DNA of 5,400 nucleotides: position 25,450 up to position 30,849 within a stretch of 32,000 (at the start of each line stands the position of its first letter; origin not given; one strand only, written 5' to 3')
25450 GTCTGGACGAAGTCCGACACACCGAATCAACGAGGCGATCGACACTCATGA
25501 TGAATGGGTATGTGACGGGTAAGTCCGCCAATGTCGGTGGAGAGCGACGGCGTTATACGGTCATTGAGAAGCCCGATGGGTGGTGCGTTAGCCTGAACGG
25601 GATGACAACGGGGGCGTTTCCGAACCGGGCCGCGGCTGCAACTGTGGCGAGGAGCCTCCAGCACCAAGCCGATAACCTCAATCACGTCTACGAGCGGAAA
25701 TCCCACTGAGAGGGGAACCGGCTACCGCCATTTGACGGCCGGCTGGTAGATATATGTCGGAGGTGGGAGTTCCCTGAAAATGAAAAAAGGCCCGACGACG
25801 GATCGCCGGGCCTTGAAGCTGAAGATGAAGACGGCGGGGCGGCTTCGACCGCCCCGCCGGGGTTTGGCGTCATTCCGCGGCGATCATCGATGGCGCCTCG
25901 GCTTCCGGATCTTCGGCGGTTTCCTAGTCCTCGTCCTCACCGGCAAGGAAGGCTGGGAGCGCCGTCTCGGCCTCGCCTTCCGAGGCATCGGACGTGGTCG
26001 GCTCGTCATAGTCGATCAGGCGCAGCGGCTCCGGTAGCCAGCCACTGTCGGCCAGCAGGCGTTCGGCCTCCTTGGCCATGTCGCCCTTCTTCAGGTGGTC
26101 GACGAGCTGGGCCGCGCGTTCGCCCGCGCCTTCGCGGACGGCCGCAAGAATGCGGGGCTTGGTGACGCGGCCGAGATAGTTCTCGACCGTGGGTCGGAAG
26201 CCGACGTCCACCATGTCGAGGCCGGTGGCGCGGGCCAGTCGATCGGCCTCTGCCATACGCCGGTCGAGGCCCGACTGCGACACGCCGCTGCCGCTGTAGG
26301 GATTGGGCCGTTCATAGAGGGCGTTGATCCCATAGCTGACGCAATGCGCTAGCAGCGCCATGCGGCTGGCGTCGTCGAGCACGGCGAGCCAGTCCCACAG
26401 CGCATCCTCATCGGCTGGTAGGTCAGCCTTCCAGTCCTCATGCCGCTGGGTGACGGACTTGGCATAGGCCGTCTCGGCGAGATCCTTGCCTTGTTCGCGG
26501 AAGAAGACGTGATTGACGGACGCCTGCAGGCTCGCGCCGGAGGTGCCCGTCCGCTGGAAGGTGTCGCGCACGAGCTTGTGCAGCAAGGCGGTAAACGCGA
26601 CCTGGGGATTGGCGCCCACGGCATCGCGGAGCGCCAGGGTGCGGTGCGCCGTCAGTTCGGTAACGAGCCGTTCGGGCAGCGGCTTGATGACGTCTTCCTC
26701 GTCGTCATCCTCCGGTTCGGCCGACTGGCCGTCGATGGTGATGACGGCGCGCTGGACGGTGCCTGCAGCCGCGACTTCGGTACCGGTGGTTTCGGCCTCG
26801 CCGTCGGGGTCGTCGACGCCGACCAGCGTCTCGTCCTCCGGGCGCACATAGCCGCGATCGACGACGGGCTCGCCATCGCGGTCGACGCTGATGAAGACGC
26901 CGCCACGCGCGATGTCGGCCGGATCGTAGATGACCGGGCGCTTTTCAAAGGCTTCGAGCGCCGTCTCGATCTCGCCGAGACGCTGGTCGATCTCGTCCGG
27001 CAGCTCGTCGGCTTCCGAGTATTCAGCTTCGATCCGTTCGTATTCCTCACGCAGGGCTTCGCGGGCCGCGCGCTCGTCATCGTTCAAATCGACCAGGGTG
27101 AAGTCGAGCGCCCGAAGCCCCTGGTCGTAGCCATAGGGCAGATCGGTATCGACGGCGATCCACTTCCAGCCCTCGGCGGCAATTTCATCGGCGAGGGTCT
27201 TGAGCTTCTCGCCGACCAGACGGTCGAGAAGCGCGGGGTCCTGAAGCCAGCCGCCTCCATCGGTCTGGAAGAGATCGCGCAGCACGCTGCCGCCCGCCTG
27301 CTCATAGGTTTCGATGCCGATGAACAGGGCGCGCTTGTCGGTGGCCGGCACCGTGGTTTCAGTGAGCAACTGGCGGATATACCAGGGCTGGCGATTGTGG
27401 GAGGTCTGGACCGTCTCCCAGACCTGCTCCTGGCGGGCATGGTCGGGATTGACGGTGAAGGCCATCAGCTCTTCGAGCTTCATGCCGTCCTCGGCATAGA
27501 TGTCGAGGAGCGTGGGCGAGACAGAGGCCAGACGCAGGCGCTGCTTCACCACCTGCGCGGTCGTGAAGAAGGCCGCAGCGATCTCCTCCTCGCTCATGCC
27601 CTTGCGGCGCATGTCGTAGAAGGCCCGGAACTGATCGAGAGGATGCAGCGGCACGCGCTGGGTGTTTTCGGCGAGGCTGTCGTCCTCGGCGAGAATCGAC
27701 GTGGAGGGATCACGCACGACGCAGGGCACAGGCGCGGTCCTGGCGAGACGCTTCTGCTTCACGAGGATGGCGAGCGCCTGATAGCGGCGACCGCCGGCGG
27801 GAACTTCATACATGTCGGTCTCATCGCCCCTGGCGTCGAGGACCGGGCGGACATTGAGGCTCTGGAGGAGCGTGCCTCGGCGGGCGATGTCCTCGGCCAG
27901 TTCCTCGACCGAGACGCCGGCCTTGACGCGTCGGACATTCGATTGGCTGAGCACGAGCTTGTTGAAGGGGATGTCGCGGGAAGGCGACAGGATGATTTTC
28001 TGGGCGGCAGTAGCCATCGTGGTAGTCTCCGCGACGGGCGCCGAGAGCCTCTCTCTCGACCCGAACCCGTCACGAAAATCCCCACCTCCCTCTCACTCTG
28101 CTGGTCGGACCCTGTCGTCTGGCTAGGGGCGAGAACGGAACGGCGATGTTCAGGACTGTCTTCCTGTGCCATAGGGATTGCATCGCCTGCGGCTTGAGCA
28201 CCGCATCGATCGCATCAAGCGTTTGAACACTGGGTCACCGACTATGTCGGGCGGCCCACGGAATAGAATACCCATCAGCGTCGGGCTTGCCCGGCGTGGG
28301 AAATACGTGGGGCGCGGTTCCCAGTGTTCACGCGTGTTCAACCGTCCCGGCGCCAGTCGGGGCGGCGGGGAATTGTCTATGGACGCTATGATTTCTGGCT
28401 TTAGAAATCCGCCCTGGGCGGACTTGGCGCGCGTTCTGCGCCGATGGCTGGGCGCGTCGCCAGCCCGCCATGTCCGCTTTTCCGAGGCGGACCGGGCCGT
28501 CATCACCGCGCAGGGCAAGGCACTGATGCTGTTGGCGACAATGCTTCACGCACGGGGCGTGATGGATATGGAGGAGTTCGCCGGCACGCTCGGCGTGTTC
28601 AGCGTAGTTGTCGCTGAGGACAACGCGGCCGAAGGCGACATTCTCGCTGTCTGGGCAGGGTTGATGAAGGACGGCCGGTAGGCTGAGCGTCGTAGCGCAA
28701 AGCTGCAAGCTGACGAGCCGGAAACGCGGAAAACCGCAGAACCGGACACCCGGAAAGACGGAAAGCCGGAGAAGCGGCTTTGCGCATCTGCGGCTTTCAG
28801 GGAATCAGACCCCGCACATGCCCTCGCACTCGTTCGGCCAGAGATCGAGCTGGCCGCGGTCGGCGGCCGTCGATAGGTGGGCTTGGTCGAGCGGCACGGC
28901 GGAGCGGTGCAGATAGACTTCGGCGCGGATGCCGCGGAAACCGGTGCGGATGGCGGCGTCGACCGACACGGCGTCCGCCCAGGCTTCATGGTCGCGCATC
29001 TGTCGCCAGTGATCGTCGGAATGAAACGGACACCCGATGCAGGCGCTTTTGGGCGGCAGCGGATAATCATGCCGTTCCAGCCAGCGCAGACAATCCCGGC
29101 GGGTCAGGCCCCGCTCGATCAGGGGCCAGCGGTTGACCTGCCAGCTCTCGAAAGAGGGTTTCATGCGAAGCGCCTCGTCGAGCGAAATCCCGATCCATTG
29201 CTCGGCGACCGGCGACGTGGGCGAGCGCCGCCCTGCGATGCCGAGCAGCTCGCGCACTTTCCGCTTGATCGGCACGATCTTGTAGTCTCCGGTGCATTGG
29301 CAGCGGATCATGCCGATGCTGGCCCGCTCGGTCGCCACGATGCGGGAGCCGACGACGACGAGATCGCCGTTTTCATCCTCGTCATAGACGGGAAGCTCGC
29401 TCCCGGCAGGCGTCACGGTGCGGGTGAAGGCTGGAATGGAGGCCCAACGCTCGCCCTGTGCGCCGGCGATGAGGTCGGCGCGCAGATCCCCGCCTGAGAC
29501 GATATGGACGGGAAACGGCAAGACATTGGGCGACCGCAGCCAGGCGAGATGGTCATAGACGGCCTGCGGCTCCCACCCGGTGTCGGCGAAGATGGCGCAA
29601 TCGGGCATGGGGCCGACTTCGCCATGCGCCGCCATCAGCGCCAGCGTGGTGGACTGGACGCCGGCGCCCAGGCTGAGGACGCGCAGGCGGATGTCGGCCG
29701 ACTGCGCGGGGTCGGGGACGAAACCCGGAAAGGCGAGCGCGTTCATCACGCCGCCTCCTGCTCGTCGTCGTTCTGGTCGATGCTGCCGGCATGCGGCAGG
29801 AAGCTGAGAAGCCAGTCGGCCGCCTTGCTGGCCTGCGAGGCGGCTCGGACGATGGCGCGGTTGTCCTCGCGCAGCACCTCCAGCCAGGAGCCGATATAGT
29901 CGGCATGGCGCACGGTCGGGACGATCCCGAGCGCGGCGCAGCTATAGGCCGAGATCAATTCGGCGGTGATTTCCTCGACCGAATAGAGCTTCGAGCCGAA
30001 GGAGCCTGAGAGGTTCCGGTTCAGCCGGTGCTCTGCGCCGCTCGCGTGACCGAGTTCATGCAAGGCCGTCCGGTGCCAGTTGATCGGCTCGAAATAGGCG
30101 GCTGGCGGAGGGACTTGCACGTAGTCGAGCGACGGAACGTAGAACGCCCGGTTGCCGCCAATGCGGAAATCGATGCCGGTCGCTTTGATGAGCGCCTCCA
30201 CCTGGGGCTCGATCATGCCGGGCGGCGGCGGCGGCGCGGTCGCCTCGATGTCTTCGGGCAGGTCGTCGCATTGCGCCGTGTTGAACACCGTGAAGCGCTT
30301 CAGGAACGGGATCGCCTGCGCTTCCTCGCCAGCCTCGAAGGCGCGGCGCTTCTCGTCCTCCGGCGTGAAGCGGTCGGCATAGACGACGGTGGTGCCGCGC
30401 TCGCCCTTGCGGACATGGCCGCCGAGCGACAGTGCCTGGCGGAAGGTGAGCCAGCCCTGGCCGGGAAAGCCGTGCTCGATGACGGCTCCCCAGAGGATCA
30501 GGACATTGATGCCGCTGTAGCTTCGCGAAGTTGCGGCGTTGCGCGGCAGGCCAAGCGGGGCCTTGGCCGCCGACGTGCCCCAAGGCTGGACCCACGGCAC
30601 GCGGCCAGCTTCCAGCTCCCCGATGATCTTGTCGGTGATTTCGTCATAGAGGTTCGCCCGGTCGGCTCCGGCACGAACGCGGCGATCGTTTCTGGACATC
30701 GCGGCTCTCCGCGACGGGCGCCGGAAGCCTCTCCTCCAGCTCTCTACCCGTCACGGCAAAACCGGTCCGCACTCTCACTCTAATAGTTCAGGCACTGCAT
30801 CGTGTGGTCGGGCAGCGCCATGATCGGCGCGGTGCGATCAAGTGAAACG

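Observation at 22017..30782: A conserved 80-95 nt structured leader occurs four times, each directly upstream of a leading-region operon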

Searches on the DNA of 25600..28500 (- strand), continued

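Call 65: search_with_rna_model(model_id=R1, sources=[L081, L082, L083, L084, L085, L086, L087, L088, L089, L090, L091, L092, L093, L094, L095, L096, L097, L098, L099, L100, L101, L102, L103, L104, L105, L106, L107, L108, L109, L110, L111, L112, L113, L114, L115, L116, L117, L118, L119, L120, L121, L122, L123, L124, L125, L126, L127, L128, L129, L130, L131, L132, L133, L134, L135, L136, L137, L138, L139, L140, L141, L142, L143, L144, L145, L146, L147, L148, L149, L150, L151, L152, L153, L154, L155, L156, L157, L158, L159, L160, L201, L202, L203, L204], max_evalue=0.001, make_alignment=true)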
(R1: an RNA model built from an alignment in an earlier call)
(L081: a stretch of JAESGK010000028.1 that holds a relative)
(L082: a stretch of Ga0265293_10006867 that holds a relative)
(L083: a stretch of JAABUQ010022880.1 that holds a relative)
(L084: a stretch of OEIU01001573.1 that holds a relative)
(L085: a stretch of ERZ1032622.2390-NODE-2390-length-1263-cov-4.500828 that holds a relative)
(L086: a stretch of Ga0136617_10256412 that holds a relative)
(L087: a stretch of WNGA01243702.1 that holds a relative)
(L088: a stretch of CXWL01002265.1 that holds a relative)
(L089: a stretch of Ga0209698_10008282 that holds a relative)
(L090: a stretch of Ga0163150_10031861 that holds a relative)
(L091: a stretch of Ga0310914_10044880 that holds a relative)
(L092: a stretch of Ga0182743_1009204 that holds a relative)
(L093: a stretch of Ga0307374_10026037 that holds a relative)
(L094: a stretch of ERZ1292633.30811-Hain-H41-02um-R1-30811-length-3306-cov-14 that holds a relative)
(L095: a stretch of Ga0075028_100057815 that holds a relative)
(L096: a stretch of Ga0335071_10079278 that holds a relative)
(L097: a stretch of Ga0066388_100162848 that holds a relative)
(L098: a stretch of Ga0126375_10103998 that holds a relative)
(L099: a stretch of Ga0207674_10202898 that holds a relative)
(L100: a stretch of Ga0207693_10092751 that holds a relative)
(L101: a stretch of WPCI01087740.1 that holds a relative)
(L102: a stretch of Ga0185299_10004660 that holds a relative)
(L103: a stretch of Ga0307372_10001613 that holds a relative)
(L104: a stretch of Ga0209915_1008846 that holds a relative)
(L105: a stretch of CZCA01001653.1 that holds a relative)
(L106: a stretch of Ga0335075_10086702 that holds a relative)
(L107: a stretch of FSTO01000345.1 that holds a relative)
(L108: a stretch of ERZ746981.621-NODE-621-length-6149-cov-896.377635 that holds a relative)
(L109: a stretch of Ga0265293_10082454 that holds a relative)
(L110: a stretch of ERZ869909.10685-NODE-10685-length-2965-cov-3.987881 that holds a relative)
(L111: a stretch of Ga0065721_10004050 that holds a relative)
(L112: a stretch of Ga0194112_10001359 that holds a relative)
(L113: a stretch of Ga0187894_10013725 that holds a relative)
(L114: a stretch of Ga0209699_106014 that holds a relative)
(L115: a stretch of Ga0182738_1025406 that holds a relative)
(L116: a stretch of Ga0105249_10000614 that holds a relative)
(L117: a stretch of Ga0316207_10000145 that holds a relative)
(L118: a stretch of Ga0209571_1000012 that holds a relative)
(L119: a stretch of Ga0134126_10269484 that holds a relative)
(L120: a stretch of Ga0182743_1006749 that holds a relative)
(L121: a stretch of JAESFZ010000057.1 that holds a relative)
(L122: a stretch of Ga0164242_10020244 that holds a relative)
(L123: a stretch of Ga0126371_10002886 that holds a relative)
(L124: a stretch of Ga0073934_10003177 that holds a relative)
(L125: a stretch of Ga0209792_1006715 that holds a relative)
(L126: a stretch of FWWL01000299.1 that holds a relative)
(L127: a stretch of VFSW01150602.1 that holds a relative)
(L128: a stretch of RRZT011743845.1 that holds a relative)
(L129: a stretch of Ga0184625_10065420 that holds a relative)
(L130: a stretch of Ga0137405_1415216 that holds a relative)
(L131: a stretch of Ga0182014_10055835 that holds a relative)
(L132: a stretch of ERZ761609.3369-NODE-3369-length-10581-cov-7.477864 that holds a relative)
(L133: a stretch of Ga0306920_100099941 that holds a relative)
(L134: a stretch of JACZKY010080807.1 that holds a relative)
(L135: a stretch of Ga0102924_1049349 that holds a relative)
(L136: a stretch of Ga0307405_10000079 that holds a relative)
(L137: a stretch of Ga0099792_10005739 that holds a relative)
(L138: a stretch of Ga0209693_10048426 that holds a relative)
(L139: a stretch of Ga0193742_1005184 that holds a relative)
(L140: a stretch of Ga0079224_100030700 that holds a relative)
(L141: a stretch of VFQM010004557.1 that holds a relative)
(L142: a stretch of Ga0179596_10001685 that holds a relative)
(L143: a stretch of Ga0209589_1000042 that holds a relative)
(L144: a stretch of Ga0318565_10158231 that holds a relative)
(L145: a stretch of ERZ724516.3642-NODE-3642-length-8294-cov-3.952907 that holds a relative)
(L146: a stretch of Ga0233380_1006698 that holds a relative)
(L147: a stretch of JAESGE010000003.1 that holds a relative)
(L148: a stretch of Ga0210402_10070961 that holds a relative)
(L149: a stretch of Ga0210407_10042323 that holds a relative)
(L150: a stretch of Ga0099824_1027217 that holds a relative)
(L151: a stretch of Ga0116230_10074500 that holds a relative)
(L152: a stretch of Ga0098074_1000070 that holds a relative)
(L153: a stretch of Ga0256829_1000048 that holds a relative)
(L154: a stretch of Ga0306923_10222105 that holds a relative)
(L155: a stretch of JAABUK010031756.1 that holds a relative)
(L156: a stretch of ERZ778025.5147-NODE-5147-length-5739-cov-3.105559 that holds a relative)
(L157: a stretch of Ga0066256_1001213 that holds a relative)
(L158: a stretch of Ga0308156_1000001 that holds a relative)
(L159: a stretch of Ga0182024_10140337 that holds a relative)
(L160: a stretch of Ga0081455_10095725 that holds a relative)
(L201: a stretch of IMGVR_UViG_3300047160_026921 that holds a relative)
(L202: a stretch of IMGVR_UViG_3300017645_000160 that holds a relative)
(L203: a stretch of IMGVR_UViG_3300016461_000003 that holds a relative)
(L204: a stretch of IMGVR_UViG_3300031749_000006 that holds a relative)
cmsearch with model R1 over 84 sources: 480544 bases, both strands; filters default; matches with E-value up to 0.001: 113.
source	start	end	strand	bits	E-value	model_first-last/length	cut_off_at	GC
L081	8330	8419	-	97.8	1.2e-23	1-89/89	no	0.6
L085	1012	1100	-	97.6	1.3e-23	1-89/89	no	0.62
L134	3790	3879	-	96.8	2.2e-23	1-89/89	no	0.67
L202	8571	8659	+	96.6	2.5e-23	1-89/89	no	0.61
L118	450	537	+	95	7e-23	1-89/89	no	0.62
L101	3985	4073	+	94.2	1.1e-22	1-89/89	no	0.63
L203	11035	11124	+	93.2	2.1e-22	1-89/89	no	0.71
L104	5039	5127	+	92.8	2.7e-22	1-89/89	no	0.65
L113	5444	5532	+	92.7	2.9e-22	1-89/89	no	0.62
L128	993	1081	-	92.2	4e-22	1-89/89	no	0.62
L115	3055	3143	+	91.6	5.7e-22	1-89/89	no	0.65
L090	4127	4215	-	91.4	6.6e-22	1-89/89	no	0.6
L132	6027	6115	+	89.8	1.8e-21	1-89/89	no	0.64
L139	4065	4153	+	89.6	2e-21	1-89/89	no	0.6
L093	370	456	-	88.9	3.2e-21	1-89/89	no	0.69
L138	1122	1208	+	88.3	4.5e-21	1-89/89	no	0.66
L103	12733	12821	-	87.3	8.8e-21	1-89/89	no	0.62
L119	1552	1638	+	86.9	1.1e-20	1-89/89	no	0.69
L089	205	293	-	86.5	1.4e-20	1-89/89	no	0.6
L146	780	869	+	86.1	1.8e-20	1-89/89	no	0.63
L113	4327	4413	+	86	1.9e-20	1-89/89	no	0.68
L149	1114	1200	+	85.7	2.4e-20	1-89/89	no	0.6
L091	2448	2534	+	85.4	2.8e-20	1-89/89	no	0.69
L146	2265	2353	+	85.3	3.1e-20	1-89/89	no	0.63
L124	3963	4051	-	85.2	3.1e-20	1-89/89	no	0.69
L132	4919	5005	+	84.8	4.2e-20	1-89/89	no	0.7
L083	649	738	-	84.5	4.9e-20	1-89/89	no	0.66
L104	3893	3979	+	84.3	5.6e-20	1-89/89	no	0.68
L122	6547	6633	+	84.1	6.3e-20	1-89/89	no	0.63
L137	710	799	-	83.5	9.2e-20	1-89/89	no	0.63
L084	95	185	-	83.1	1.2e-19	1-89/89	no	0.66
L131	145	231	-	82.8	1.4e-19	1-89/89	no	0.64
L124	5084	5171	-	82.7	1.6e-19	1-89/89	no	0.72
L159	1509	1595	-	82.4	1.8e-19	1-89/89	no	0.63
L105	1062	1149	-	82.1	2.2e-19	1-89/89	no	0.69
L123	12539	12628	-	81.3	3.6e-19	1-89/89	no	0.63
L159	430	518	-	79.4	1.2e-18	1-89/89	no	0.64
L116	734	819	+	79.2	1.3e-18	1-89/89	no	0.6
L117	10639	10727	+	79.2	1.4e-18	1-89/89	no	0.56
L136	509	597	-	79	1.5e-18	1-89/89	no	0.58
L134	5443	5530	-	79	1.6e-18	1-89/89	no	0.67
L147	975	1062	+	78.9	1.7e-18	1-89/89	no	0.61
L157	2334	2421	-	78.3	2.5e-18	1-89/89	no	0.64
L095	1581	1669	-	77.7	3.6e-18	1-89/89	no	0.65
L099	1816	1903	+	77.5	4e-18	1-89/89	no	0.67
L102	810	896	-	77.3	4.6e-18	1-89/89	no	0.68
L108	986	1076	-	77.3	4.7e-18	1-89/89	no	0.56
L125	3178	3264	-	77.2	4.8e-18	1-89/89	no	0.68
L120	90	177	-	77.1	5e-18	1-89/89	no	0.69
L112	1716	1804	+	77.1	5.1e-18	1-89/89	no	0.69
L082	11326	11413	-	77.1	5.2e-18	1-89/89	no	0.67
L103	13871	13957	-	77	5.4e-18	1-89/89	no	0.69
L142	2274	2360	+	76.8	6.2e-18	1-89/89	no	0.59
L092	4384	4473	+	75.8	1.2e-17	1-89/89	no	0.6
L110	608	694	+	75.7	1.2e-17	1-89/89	no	0.69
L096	720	807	+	75.6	1.3e-17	1-89/89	no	0.64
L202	7200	7287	+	75.5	1.4e-17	1-89/89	no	0.59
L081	9443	9530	-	75.1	1.8e-17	1-89/89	no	0.65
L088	4653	4739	-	74.9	2e-17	1-89/89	no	0.66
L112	2981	3071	+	74.9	2.1e-17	1-89/89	no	0.69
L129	701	787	-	74.5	2.6e-17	1-89/89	no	0.67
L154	1493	1577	+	74.5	2.7e-17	1-89/89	no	0.69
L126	2388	2474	+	74.1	3.4e-17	1-89/89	no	0.66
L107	516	601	+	74.1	3.4e-17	1-89/89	no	0.65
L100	925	1009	-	74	3.5e-17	1-89/89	no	0.64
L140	603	692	-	74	3.5e-17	1-89/89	no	0.66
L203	8974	9061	+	73.9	3.9e-17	1-89/89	no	0.67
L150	777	864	+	73.6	4.6e-17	1-89/89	no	0.64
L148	1861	1957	-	73.5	4.9e-17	1-89/89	no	0.58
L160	1083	1171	-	73.4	5.4e-17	1-89/89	no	0.62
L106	1653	1739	+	72.5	9e-17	1-89/89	no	0.62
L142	1138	1224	+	72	1.2e-16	1-89/89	no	0.66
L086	164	252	-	71.7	1.5e-16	1-89/89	no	0.65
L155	2613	2700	+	71.2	2.1e-16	1-89/89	no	0.65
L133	1583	1671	-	70.5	3.2e-16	1-89/89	no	0.64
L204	4718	4804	-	70.5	3.2e-16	1-89/89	no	0.7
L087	1056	1143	+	70.5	3.3e-16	1-89/89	no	0.68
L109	2324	2410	-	70.2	3.9e-16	1-89/89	no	0.71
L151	2362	2450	-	70.2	3.9e-16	1-89/89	no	0.61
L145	4290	4377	+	69.5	6e-16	1-89/89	no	0.64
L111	508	594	+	69.5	6.2e-16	1-89/89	no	0.62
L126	1054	1142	+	69.3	6.7e-16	1-89/89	no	0.64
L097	2624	2711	+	69.3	6.8e-16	1-89/89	no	0.6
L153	1189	1276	-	69.2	7.3e-16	1-89/89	no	0.69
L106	2729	2816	+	69.2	7.5e-16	1-89/89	no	0.58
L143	938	1026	-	69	8.1e-16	1-89/89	no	0.64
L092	2919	3006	+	67.7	1.9e-15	1-89/89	no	0.67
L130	396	485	-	67.5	2.2e-15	1-89/89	no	0.66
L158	4919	5008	-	66.6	3.6e-15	1-89/89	no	0.66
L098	220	305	+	66.5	4e-15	1-89/89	no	0.65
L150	1845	1931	+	66.5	4e-15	1-89/89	no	0.63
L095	224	313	-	66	5.6e-15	1-89/89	no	0.64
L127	406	491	-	65.6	6.9e-15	1-89/89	no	0.6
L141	3579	3668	+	64.8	1.2e-14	1-89/89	no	0.66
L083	1785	1872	-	64.2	1.7e-14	1-89/89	no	0.76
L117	9309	9395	+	63.9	2e-14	1-89/89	no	0.59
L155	1231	1320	+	63.4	2.8e-14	1-89/89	no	0.69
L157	4920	5007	-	63.2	3.2e-14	1-89/89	no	0.7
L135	1041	1129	+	62.7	4.3e-14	1-89/89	no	0.67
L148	2936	3023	-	62.5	5.1e-14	1-89/89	no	0.66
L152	3068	3156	-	60.1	2.2e-13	1-89/89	no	0.7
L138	241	327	+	59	4.3e-13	1-89/89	no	0.66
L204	3673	3762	-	59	4.4e-13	1-89/89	no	0.72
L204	3176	3265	-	58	8.3e-13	1-89/89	no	0.72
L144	83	152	-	56.7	1.9e-12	18-89/89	no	0.63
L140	3460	3547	-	55.5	3.9e-12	1-89/89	no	0.68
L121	4410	4500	+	53.5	1.4e-11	1-89/89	no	0.7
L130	1746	1813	-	53.3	1.6e-11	23-89/89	no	0.62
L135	580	666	+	50.7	8.3e-11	1-89/89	no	0.7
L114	1567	1657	+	50.4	9.4e-11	1-89/89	no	0.74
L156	517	603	-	48.9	2.6e-10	1-89/89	no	0.7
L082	13154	13225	-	44.7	3.4e-09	18-89/89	5'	0.72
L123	13003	13092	-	31.7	1.2e-05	1-89/89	no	0.68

Alignment A6: 113 matches aligned to the model, 119 columns, each read 5' to 3' on its own strand. Consensus structure (alignment columns), stored with it:
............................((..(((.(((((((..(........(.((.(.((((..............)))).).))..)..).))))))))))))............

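Call 84: search_dna_similar(query=L010:8726-8960:+, collection=plasmids, mode=distant, max_rows=60)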
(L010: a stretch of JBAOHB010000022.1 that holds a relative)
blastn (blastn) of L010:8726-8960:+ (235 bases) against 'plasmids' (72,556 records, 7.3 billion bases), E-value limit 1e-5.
Records with a match: 65; places in all: 89; records where one place covers at least 80% of the query: 12.
Best place of each record, by identity: 90-95% 2; 80-90% 23; 60-80% 40.
By first word of the organism name: Bradyrhizobium 13; Mesorhizobium 11; Paracoccus 5; Ketogulonicigenium 4; Sinorhizobium 4; Agrobacterium 3; Aminobacter 3; Niveispirillum 1; Shinella 1; Haematobacter 1; and 19 more.
By predicted mobility (MOB-suite, as given by PLSDB): non-mobilizable 34; conjugative 29; mobilizable 2.
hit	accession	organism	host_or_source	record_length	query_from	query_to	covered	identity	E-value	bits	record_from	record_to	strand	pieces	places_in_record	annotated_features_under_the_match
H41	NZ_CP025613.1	Niveispirillum cyanobacteriorum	sing cell,cyanobacterial aggregates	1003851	4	235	99%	90.5%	6e-84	316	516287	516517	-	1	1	none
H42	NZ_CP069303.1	Shinella sp. PSBB067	monoisolate,Minnesota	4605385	5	235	98%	80.3%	1e-48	199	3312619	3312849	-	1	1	none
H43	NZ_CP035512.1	Haematobacter massiliensis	single cell,human skin swab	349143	6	231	96%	81.6%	6e-52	211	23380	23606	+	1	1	zincin-like metallopeptidase domain-containing protein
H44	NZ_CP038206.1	Paracoccus pantotrophus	single cell,soil associated with ...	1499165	3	235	99%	77.5%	1e-36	159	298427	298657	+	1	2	none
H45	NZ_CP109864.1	Paracoccus aminovorans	bacteria,human fecal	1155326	5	231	97%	76.8%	2e-33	150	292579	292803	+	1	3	record has no annotation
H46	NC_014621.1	Ketogulonicigenium vulgare Y25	-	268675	5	231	97%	76.4%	6e-33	148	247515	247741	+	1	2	zincin-like metallopeptidase domain-containing protein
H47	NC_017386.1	Ketogulonicigenium vulgare WSH-001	-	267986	5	231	97%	76.4%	6e-33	148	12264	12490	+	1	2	zincin-like metallopeptidase domain-containing protein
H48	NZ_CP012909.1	Ketogulonicigenium vulgare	cell culture,Tianjin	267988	5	231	97%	76.4%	6e-33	148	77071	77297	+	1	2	zincin-like metallopeptidase domain-containing protein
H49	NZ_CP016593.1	Ketogulonicigenium vulgare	cell culture,China: Zibo, Shandong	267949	5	231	97%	76.4%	6e-33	148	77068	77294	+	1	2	zincin-like metallopeptidase domain-containing protein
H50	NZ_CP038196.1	Paracoccus versutus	single cell,soil adjacent to the roots ...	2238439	48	235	80%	83.2%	1e-47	196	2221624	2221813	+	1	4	none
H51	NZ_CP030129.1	Indioceanicola profundi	sediment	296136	4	194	81%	80.2%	5e-34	151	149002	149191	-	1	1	zincin-like metallopeptidase domain-containing protein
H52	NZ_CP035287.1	Paracoccus versutus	whole organism,soil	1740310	48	235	80%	79.8%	2e-33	150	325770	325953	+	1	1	none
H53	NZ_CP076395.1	Sphingopyxis indica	Single cell,HCH dumpsite soil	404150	6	159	66%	91.6%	2e-52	213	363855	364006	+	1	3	none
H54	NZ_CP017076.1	Novosphingobium resinovorum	single cell,soil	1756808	4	159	66%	88.5%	4e-48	197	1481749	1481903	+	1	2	none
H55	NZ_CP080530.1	Mesorhizobium sp. AR02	Oxytropis sp.,Cell culture,root nodule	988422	6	159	66%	87.1%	1e-42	179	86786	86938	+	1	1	none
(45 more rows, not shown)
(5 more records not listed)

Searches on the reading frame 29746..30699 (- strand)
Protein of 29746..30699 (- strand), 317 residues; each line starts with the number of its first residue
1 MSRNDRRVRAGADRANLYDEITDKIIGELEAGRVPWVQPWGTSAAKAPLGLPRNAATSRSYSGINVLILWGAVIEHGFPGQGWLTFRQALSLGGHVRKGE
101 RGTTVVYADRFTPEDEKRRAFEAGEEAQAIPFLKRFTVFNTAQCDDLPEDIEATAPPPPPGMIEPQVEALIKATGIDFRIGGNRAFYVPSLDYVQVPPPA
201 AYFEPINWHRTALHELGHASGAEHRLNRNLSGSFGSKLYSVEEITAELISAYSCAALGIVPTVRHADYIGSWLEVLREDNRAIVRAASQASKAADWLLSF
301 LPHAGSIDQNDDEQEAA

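Call 12: search_protein_families(library=pfam, proteins=[window:29746-30699:-])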
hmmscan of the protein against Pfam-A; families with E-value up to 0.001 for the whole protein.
window:29746-30699:- (317 aa): 2 families
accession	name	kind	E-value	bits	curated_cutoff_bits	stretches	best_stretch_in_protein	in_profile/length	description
PF18818.7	MPTase-PolyVal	-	3.4e-47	160.1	27.5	1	166-289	2-126/126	Zincin-like metallopeptidase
PF08401.16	ArdcN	-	5.4e-43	146.5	22.6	1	16-139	2-123/123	N-terminal domain of anti-restriction factor ArdC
